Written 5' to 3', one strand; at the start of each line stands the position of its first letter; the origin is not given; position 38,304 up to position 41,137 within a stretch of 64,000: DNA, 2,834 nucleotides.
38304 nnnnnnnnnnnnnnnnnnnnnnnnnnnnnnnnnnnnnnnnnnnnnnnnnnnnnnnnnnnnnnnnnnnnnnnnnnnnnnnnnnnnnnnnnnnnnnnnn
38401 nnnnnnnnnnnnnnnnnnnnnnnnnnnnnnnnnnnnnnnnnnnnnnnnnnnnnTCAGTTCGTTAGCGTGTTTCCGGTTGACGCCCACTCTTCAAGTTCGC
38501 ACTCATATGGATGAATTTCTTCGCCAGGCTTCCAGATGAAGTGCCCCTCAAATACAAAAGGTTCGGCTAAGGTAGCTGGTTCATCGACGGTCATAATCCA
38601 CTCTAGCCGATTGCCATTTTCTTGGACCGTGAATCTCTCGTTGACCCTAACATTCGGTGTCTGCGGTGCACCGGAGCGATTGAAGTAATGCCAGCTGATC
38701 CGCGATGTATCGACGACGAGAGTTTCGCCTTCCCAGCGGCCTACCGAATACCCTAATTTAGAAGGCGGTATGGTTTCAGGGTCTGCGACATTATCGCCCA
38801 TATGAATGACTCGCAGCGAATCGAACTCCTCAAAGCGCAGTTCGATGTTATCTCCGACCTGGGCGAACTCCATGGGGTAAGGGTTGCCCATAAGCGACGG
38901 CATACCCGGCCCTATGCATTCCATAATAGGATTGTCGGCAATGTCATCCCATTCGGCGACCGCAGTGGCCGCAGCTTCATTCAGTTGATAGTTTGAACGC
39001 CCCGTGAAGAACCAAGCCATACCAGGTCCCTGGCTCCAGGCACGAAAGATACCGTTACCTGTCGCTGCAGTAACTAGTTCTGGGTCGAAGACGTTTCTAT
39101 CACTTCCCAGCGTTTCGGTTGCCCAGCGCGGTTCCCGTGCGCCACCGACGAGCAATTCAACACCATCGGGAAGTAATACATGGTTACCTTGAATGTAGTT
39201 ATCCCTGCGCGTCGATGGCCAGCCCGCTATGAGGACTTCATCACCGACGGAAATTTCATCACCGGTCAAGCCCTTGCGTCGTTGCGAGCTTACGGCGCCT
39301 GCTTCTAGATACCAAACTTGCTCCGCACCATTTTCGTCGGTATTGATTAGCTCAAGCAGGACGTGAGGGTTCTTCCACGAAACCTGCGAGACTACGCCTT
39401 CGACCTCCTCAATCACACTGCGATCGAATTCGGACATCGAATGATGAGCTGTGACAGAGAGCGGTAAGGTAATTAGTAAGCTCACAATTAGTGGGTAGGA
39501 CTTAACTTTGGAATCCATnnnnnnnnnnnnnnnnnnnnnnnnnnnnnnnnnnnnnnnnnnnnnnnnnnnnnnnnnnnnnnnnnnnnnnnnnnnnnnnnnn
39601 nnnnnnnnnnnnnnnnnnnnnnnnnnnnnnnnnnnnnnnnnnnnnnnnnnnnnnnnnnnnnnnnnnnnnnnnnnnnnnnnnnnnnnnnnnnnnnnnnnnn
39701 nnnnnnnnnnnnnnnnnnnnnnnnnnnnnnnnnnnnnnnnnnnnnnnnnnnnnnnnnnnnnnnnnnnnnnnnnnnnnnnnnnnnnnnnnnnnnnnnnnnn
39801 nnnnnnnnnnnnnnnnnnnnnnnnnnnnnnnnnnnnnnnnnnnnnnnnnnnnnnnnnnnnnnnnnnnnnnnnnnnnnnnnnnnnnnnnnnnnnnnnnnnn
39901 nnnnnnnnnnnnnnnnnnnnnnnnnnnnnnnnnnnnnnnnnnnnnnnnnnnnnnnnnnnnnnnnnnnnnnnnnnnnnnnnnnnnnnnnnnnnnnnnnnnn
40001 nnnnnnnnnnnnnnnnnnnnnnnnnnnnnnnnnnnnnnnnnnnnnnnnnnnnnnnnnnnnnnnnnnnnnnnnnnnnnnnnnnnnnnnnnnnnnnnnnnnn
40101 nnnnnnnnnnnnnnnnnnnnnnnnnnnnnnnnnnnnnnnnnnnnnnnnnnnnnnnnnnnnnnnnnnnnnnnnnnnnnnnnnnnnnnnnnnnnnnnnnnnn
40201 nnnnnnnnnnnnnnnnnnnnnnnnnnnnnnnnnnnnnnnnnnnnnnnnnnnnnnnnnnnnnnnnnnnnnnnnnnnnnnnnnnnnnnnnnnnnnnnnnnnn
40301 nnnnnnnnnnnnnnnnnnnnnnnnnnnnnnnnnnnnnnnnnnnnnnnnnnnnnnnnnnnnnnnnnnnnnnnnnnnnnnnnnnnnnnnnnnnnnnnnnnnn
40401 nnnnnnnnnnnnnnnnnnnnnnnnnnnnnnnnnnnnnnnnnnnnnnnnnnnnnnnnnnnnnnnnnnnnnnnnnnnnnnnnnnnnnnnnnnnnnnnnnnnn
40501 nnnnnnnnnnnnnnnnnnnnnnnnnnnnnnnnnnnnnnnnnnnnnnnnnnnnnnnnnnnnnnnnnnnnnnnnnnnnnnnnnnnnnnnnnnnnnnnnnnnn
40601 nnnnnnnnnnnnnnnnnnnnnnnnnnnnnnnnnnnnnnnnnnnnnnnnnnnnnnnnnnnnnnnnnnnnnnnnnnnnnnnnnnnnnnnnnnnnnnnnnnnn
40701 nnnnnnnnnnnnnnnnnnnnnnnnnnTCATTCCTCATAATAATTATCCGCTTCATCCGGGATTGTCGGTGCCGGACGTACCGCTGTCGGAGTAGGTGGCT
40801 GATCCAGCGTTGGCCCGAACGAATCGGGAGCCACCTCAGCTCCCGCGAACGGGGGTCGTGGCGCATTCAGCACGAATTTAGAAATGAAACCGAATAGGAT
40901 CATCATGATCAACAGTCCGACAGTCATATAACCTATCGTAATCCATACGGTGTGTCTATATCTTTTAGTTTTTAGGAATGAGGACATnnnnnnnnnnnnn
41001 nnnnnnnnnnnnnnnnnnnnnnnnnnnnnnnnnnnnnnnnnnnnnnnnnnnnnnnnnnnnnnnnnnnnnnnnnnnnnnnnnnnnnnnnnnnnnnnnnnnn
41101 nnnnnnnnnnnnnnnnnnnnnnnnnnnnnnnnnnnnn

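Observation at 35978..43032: Seven-gene, fully exported locus built around four paralogous His-His-N-terminus proteins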

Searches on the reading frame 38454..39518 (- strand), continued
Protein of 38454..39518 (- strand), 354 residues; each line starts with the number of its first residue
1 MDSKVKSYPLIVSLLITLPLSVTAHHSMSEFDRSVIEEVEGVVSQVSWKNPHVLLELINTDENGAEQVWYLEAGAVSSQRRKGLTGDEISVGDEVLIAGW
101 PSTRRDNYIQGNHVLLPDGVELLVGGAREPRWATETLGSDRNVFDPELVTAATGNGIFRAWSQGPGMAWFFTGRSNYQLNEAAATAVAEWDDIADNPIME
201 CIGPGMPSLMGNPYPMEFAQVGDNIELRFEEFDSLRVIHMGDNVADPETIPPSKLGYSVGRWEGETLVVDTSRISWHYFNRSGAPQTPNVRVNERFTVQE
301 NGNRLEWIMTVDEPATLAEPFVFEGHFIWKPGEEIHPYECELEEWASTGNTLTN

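Call 82: search_protein_families(library=ncbifam, proteins=[L019:11128-14241:+, L004:11289-14258:+, L027:11264-13822:+, L026:6700-9162:+, L022:493-3765:-, L038:1016-3436:+], max_evalue=0.00001)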
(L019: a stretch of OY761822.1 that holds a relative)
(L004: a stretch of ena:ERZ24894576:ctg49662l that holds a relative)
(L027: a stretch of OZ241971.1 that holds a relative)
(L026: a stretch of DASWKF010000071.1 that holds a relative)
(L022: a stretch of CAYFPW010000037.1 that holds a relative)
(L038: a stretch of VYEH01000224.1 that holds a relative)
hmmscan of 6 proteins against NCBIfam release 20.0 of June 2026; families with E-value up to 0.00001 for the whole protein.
L019:11128-14241:+ (1038 aa): 20 families
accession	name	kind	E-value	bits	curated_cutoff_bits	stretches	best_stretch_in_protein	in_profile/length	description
TIGR01783.1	TonB-siderophor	subfamily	1.3e-36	126.4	223.5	2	92-318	1-214/649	TonB-dependent siderophore receptor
NF007465.0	PRK10044.1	equivalog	3.9e-19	68.3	803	2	60-209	47-191/726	ferrichrome porin FhuA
TIGR01779.1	TonB-B12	equivalog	1.7e-18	66.6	599.7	1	55-257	13-206/614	TonB-dependent vitamin B12 receptor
NF010651.0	PRK14050.1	equivalog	1.5e-15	56.4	884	1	81-296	67-272/730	TonB-dependent siderophore receptor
NF053590.1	TonB_dep_TOL0244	equivalog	1.9e-15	56.6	645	1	79-221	13-156/604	TOL_0244 family TonB-dependent receptor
NF007349.0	PRK09840.1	equivalog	1.1e-13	50.1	686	1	150-246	122-216/760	catecholate siderophore receptor Fiu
NF010010.0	PRK13483.1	equivalog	3.9e-13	48.3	927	1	54-205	13-163/660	ligand-gated channel protein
NF047944.1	FoxamRcptFoxA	equivalog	1.3e-12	46.9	1300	1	51-303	12-255/697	ferrioxamine B receptor FoxA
TIGR01785.1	TonB-hemin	subfamily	2.4e-12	46.1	316.85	1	77-205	2-129/677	TonB-dependent heme/hemoglobin receptor family protein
NF041535.1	TonB_rec_PqqU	equivalog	7.4e-12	44.4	1200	1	80-239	2-164/676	TonB-dependent receptor PqqU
NF010650.0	PRK14049.1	equivalog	1.1e-10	40.3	904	0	156-294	137-272/729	ferrioxamine B receptor precursor protein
TIGR01786.1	TonB-hemlactrns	subfamily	1.5e-09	36.8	323.75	1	77-204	1-133/719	TonB-dependent hemoglobin/transferrin/lactoferrin family receptor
NF010012.0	PRK13486.1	equivalog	1.5e-09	36.8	924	1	77-205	26-158/696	TonB-dependent receptor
NF007926.1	PRK10641.1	equivalog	2.3e-09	36.3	836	1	56-270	8-218/617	TonB-dependent vitamin B12 receptor BtuB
NF007478.2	PRK10064.1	equivalog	9.3e-09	34.1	745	1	71-204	25-157/663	catecholate siderophore receptor CirA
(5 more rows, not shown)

L004:11289-14258:+ (990 aa): 21 families
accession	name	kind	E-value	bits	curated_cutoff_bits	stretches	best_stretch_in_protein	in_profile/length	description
TIGR01783.1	TonB-siderophor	subfamily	4.6e-38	131.3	223.5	2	775-990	445-649/649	TonB-dependent siderophore receptor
NF007465.0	PRK10044.1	equivalog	9.6e-19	67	803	2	15-165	47-192/726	ferrichrome porin FhuA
TIGR01779.1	TonB-B12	equivalog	1e-18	67.2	599.7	1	10-209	13-203/614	TonB-dependent vitamin B12 receptor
NF010651.0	PRK14050.1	equivalog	4.2e-16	58.2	884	1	22-251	54-272/730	TonB-dependent siderophore receptor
NF053590.1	TonB_dep_TOL0244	equivalog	1.3e-15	57.1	645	1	33-200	12-179/604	TOL_0244 family TonB-dependent receptor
TIGR01785.1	TonB-hemin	subfamily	1e-13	50.7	316.85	1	32-161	2-130/677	TonB-dependent heme/hemoglobin receptor family protein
NF007349.0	PRK09840.1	equivalog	1.8e-13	49.4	686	1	105-201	122-216/760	catecholate siderophore receptor Fiu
NF047944.1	FoxamRcptFoxA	equivalog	1e-12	47.2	1300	1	6-258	12-255/697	ferrioxamine B receptor FoxA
NF010010.0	PRK13483.1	equivalog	1.5e-12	46.3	927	1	12-160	16-163/660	ligand-gated channel protein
NF041535.1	TonB_rec_PqqU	equivalog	2.3e-11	42.8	1200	1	35-195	2-165/676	TonB-dependent receptor PqqU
NF010650.0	PRK14049.1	equivalog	8.5e-11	40.7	904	0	125-249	153-272/729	ferrioxamine B receptor precursor protein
TIGR01786.1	TonB-hemlactrns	subfamily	2e-10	39.7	323.75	1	32-160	1-134/719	TonB-dependent hemoglobin/transferrin/lactoferrin family receptor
NF007926.1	PRK10641.1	equivalog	2.8e-09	36.1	836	1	11-224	8-217/617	TonB-dependent vitamin B12 receptor BtuB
NF010012.0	PRK13486.1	equivalog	8.7e-09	34.3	924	1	33-160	27-158/696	TonB-dependent receptor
NF010048.1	PRK13524.1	subfamily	4.5e-08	32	493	0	17-207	26-229/744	FepA family TonB-dependent siderophore receptor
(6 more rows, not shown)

L027:11264-13822:+ (853 aa): 14 families
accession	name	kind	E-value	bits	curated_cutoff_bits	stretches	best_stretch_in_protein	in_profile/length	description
TIGR01783.1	TonB-siderophor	subfamily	8.4e-25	87.4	223.5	2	107-218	42-151/649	TonB-dependent siderophore receptor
NF053590.1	TonB_dep_TOL0244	equivalog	1.7e-19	69.9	645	2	49-246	8-208/604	TOL_0244 family TonB-dependent receptor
TIGR01785.1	TonB-hemin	subfamily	6.1e-19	67.9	316.85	2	51-187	1-139/677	TonB-dependent heme/hemoglobin receptor family protein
TIGR01786.1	TonB-hemlactrns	subfamily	3.9e-14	52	323.75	1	495-678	393-567/719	TonB-dependent hemoglobin/transferrin/lactoferrin family receptor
NF010010.0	PRK13483.1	equivalog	5e-12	44.6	927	1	46-219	29-212/660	ligand-gated channel protein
NF007478.2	PRK10064.1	equivalog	3.7e-08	32.1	745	1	46-262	22-255/663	catecholate siderophore receptor CirA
NF007349.0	PRK09840.1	equivalog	1.4e-07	29.9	686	0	146-244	144-241/760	catecholate siderophore receptor Fiu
NF010011.0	PRK13484.1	equivalog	5.3e-07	28.3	1197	0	51-275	30-260/682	IreA family TonB-dependent siderophore receptor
TIGR01779.1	TonB-B12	equivalog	8.8e-07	27.8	599.7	1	132-218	104-195/614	TonB-dependent vitamin B12 receptor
NF049960.1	siderphRecptFauA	equivalog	1.2e-06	27.3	900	0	53-218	62-221/727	TonB-dependent alcaligin siderophore receptor FauA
NF010650.0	PRK14049.1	equivalog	1.6e-06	26.6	904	1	139-261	150-266/729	ferrioxamine B receptor precursor protein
NF010051.0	PRK13528.1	subfamily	2.3e-06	26.2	583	0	149-218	144-220/727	FepA family TonB-dependent siderophore receptor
NF007465.0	PRK10044.1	equivalog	2.3e-06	26.1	803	1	56-221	67-233/726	ferrichrome porin FhuA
NF047944.1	FoxamRcptFoxA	equivalog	3.9e-06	25.4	1300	1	58-230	44-214/697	ferrioxamine B receptor FoxA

L026:6700-9162:+ (821 aa): 7 families
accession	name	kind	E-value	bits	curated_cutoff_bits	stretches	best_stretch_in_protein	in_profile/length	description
TIGR01783.1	TonB-siderophor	subfamily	1.5e-30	106.5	223.5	2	500-784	368-622/649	TonB-dependent siderophore receptor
NF041535.1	TonB_rec_PqqU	equivalog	1.2e-24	86.6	1200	2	496-784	373-645/676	TonB-dependent receptor PqqU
TIGR01785.1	TonB-hemin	subfamily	1.2e-19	70.3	316.85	1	489-783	360-655/677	TonB-dependent heme/hemoglobin receptor family protein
TIGR01786.1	TonB-hemlactrns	subfamily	3.4e-17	62.1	323.75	1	486-784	384-688/719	TonB-dependent hemoglobin/transferrin/lactoferrin family receptor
TIGR01779.1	TonB-B12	equivalog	4.5e-17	61.8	599.7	1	593-790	428-601/614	TonB-dependent vitamin B12 receptor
NF049944.1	TonB_dep_PUIUD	equivalog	5.3e-06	25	850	0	189-278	132-225/686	TonB-dependent receptor, PUIUD motif-type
NF053590.1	TonB_dep_TOL0244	equivalog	9e-06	24.6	645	0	211-277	124-189/604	TOL_0244 family TonB-dependent receptor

L022:493-3765:- (1090 aa): 4 families
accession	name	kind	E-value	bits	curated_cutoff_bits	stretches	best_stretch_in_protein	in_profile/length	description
TIGR01786.1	TonB-hemlactrns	subfamily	1.9e-10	39.7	323.75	1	38-263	1-221/719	TonB-dependent hemoglobin/transferrin/lactoferrin family receptor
TIGR01785.1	TonB-hemin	subfamily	2.5e-09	36.2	316.85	1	37-224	1-197/677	TonB-dependent heme/hemoglobin receptor family protein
NF049945.1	TonB_dep_FCYXU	equivalog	8.7e-07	27.9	825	1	29-252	28-259/697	TonB-dependent receptor, FCYXU motif-type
TIGR01779.1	TonB-B12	equivalog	1.8e-06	26.8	599.7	1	15-229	6-220/614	TonB-dependent vitamin B12 receptor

L038:1016-3436:+ (807 aa): 12 families
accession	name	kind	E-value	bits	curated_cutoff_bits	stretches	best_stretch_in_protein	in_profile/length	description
TIGR01783.1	TonB-siderophor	subfamily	9.3e-28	97.2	223.5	2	99-236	42-176/649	TonB-dependent siderophore receptor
TIGR01785.1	TonB-hemin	subfamily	9.1e-23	80.6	316.85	2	42-184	1-151/677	TonB-dependent heme/hemoglobin receptor family protein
NF053590.1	TonB_dep_TOL0244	equivalog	5.4e-19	68.2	645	1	40-217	8-188/604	TOL_0244 family TonB-dependent receptor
TIGR01786.1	TonB-hemlactrns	subfamily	3.7e-14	52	323.75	2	44-177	2-143/719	TonB-dependent hemoglobin/transferrin/lactoferrin family receptor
NF049960.1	siderphRecptFauA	equivalog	8e-11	41.1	900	1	44-213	62-229/727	TonB-dependent alcaligin siderophore receptor FauA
NF007465.0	PRK10044.1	equivalog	1.6e-10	39.8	803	1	47-200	67-219/726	ferrichrome porin FhuA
NF010010.0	PRK13483.1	equivalog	4.4e-09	34.9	927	1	26-208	18-210/660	ligand-gated channel protein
NF007349.0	PRK09840.1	equivalog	5.3e-09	34.6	686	0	483-628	450-594/760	catecholate siderophore receptor Fiu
NF047944.1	FoxamRcptFoxA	equivalog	2.2e-07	29.6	1300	1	48-209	43-202/697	ferrioxamine B receptor FoxA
NF010650.0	PRK14049.1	equivalog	3.4e-07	28.8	904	0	130-201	150-221/729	ferrioxamine B receptor precursor protein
TIGR01779.1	TonB-B12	equivalog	9.3e-07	27.8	599.7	1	29-201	14-187/614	TonB-dependent vitamin B12 receptor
NF007478.2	PRK10064.1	equivalog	1.1e-06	27.3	745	1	32-180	17-170/663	catecholate siderophore receptor CirA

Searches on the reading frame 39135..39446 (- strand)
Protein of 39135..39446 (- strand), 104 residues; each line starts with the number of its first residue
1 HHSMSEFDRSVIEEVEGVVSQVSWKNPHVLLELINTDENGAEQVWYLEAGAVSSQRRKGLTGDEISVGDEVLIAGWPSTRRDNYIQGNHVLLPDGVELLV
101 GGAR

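Call 60: predict_structure(alignment_id=A6)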
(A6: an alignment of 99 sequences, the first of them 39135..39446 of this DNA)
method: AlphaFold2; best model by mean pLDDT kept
length: 104 residues; sequences in the alignment: 99
mean_pLDDT: 90.2   pTM: 0.81
mean pLDDT of the five models: 90.2, 89.2, 89.0, 88.0, 85.8
residues with pLDDT >= 90: 79; 70-90: 18; 50-70: 4; < 50: 3
segments of 3 or more residues with pLDDT < 50: none
pLDDT, mean of each block of 10 residues (from residue 1): 74 96 90 94 96 90 93 96 94 90 63
secondary structure, 60 per line:
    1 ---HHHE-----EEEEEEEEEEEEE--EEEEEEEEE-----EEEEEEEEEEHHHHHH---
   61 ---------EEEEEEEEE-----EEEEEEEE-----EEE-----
elements in order: E13-25 E28-36 E42-51 H52-57 E70-78 E84-91 E97-99

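Call 62: fold_search(model_id=the predicted structure, library=pdb)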
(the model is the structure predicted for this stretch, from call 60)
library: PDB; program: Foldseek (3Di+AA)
matches with E <= 10: 732; with E <= 0.001: 0
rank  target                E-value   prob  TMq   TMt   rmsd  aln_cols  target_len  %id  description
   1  6m0t_C                2.6e-03  1.00  0.54  0.14   6.6       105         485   20  Crystal Structure of Lysyl-tRNA Synthetase from Plasmodium falciparum complexed with L-lysine and Cladosporin derivati (released 2021-04-21)
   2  1txy_B                5.9e-03  1.00  0.52  0.63   4.8        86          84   15  E. coli PriB (released 2004-11-16)
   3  5vl1_B                5.9e-03  1.00  0.47  0.13   7.3       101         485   19  Crystal Structure of Lysyl-tRNA Synthetase from Mycobacterium ulcerans complexed with L-lysine (released 2017-05-10)
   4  5vl1_A                6.6e-03  1.00  0.48  0.13   6.8       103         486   18  Crystal Structure of Lysyl-tRNA Synthetase from Mycobacterium ulcerans complexed with L-lysine (released 2017-05-10)
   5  4dam_C                7.4e-03  1.00  0.48  0.49   5.4       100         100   16  Crystal structure of small single-stranded DNA-binding protein from Streptomyces coelicolor (released 2013-01-16)
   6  5vl1_D                7.4e-03  1.00  0.48  0.14   6.8       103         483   18  Crystal Structure of Lysyl-tRNA Synthetase from Mycobacterium ulcerans complexed with L-lysine (released 2017-05-10)
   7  4ycv_D                7.8e-03  1.00  0.55  0.14   6.6       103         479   17  Crystal structure of cladosporin in complex with plasmodium lysyl-tRNA synthetase (released 2015-06-24)
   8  3eiv_D                7.8e-03  1.00  0.55  0.57   7.0       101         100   11  Crystal Structure of Single-stranded DNA-binding protein from Streptomyces coelicolor (released 2009-09-08)
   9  5vl1_C                7.8e-03  1.00  0.49  0.14   6.8       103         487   19  Crystal Structure of Lysyl-tRNA Synthetase from Mycobacterium ulcerans complexed with L-lysine (released 2017-05-10)
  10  4dam_G                8.2e-03  1.00  0.56  0.59   4.7        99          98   20  Crystal structure of small single-stranded DNA-binding protein from Streptomyces coelicolor (released 2013-01-16)
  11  6aqg_C                8.2e-03  1.00  0.49  0.13   6.8       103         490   17  Crystal Structure of Lysyl-tRNA Synthetase from Mycobacterium ulcerans complexed with L-lysine and Cladosporin (released 2017-08-30)
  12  3stb_D                9.1e-03  0.98  0.40  0.39   8.4       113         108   14  A complex of two editosome proteins and two nanobodies (released 2011-11-02)
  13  4dam_J                9.6e-03  1.00  0.47  0.45   6.3       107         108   15  Crystal structure of small single-stranded DNA-binding protein from Streptomyces coelicolor (released 2013-01-16)
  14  6aqh_B                1.1e-02  1.00  0.50  0.13   6.8       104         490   15  Crystal Structure of Lysyl-tRNA Synthetase from Mycobacterium thermoresistibile complexed with L-lysine and Cladospori (released 2017-08-30)
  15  9f2a_A                1.1e-02  1.00  0.54  0.14   3.7        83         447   12  Pyrococcus abyssi PolD in complex with Rpa2 winged-helix domain class 2 (composite map) (released 2024-12-04)
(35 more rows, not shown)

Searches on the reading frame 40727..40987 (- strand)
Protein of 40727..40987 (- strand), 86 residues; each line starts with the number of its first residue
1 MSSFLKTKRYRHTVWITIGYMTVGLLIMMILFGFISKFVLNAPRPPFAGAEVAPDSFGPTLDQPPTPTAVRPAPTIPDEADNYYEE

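Call 3: search_protein_families(library=pfam, proteins=[window:40727-40987:-], max_evalue=0.1)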
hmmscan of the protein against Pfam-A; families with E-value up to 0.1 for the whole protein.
window:40727-40987:- (86 aa): 0 families

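Call 4: search_protein_families(library=ncbifam, proteins=[window:40727-40987:-], max_evalue=0.1)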
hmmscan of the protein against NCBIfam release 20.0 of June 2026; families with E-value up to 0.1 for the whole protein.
window:40727-40987:- (86 aa): 0 families
